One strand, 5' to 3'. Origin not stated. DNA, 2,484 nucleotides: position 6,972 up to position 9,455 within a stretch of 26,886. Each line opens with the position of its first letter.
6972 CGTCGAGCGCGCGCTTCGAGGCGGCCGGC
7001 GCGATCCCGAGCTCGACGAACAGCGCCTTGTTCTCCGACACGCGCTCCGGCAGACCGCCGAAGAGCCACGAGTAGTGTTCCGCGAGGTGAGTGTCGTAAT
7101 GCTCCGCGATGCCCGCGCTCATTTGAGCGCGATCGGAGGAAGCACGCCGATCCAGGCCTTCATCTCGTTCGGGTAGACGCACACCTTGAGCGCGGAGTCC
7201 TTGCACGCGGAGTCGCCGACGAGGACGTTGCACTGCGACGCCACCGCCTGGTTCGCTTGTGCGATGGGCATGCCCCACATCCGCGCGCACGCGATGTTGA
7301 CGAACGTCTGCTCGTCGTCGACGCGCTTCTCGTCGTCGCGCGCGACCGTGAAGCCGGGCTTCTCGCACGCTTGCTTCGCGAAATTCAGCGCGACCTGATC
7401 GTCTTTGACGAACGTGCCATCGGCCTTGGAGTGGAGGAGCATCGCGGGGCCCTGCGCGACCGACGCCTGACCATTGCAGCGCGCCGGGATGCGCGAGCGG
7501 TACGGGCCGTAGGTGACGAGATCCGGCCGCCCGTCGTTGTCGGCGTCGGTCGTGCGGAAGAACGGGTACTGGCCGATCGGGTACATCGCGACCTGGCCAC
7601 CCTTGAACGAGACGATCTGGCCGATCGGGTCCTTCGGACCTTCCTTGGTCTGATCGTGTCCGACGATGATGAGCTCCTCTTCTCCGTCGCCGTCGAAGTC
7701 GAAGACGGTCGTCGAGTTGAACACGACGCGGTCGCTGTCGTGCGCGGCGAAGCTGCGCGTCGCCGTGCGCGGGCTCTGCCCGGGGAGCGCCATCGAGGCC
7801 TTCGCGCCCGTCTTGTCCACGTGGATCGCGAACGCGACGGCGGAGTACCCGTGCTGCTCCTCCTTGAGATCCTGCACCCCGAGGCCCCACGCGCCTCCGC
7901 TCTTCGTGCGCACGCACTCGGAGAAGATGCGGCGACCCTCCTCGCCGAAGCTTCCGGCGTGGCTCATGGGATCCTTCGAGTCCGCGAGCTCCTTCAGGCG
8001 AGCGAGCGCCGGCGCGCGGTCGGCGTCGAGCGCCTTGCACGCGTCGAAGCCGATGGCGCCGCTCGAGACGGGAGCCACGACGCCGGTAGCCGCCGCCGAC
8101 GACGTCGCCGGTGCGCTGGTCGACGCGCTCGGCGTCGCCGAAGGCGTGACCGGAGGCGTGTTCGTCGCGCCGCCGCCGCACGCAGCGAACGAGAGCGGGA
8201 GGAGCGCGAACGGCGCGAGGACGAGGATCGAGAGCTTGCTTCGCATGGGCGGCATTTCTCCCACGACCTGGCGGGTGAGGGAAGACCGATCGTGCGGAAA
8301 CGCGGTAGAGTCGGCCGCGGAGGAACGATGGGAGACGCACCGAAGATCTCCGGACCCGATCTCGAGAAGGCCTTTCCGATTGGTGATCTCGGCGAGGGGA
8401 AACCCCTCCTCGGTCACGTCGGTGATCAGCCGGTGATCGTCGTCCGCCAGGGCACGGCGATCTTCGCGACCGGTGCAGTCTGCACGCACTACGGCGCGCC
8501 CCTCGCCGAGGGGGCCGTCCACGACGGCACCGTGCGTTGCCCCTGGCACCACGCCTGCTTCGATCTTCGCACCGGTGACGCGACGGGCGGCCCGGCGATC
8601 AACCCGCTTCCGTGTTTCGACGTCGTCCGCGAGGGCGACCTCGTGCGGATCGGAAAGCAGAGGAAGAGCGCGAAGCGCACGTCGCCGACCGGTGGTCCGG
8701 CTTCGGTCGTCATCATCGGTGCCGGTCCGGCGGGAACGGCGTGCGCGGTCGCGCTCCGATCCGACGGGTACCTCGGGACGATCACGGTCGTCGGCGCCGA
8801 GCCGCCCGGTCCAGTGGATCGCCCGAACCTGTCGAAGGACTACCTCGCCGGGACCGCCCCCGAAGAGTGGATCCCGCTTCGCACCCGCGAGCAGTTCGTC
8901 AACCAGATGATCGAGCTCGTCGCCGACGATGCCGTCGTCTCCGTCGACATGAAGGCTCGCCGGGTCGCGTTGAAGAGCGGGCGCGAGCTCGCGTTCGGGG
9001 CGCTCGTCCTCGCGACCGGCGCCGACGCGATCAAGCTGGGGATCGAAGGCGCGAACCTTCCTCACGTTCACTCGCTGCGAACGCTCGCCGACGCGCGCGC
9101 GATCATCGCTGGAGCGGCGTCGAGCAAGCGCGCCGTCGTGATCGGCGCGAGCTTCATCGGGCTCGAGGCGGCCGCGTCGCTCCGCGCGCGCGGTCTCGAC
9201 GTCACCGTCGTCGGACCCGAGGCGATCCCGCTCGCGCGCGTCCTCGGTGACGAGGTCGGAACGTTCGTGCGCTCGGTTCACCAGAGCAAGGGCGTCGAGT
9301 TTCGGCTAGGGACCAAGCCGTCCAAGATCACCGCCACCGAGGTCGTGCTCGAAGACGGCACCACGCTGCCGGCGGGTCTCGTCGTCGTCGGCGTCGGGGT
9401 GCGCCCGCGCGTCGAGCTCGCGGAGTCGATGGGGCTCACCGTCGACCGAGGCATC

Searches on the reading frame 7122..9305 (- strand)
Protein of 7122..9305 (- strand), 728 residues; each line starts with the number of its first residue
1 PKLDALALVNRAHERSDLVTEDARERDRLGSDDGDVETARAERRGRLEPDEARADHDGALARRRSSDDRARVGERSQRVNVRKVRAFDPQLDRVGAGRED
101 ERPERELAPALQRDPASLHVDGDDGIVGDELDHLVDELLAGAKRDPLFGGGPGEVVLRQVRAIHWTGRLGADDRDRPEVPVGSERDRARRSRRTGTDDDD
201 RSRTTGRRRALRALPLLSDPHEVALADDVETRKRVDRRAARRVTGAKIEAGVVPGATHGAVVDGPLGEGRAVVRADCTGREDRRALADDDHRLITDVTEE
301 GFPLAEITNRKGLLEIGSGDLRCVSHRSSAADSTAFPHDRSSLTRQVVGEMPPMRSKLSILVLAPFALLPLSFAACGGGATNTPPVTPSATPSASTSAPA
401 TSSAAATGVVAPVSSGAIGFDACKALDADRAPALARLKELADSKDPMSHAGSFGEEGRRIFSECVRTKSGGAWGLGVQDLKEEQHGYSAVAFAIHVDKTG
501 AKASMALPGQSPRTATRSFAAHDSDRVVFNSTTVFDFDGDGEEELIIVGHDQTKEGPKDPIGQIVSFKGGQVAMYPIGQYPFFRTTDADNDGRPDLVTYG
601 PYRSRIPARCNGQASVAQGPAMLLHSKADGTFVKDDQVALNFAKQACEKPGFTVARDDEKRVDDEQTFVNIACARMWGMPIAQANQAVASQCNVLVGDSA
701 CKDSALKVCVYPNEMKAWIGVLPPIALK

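Call 72: search_protein_families(library=pfam, proteins=[window:7122-9305:-], max_evalue=0.001)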
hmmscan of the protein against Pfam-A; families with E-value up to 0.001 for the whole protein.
window:7122-9305:- (728 aa): 1 family
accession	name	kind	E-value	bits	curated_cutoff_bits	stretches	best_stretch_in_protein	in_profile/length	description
PF01839.29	FG-GAP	-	0.00029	21.1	22.1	0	585-603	7-25/37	FG-GAP repeat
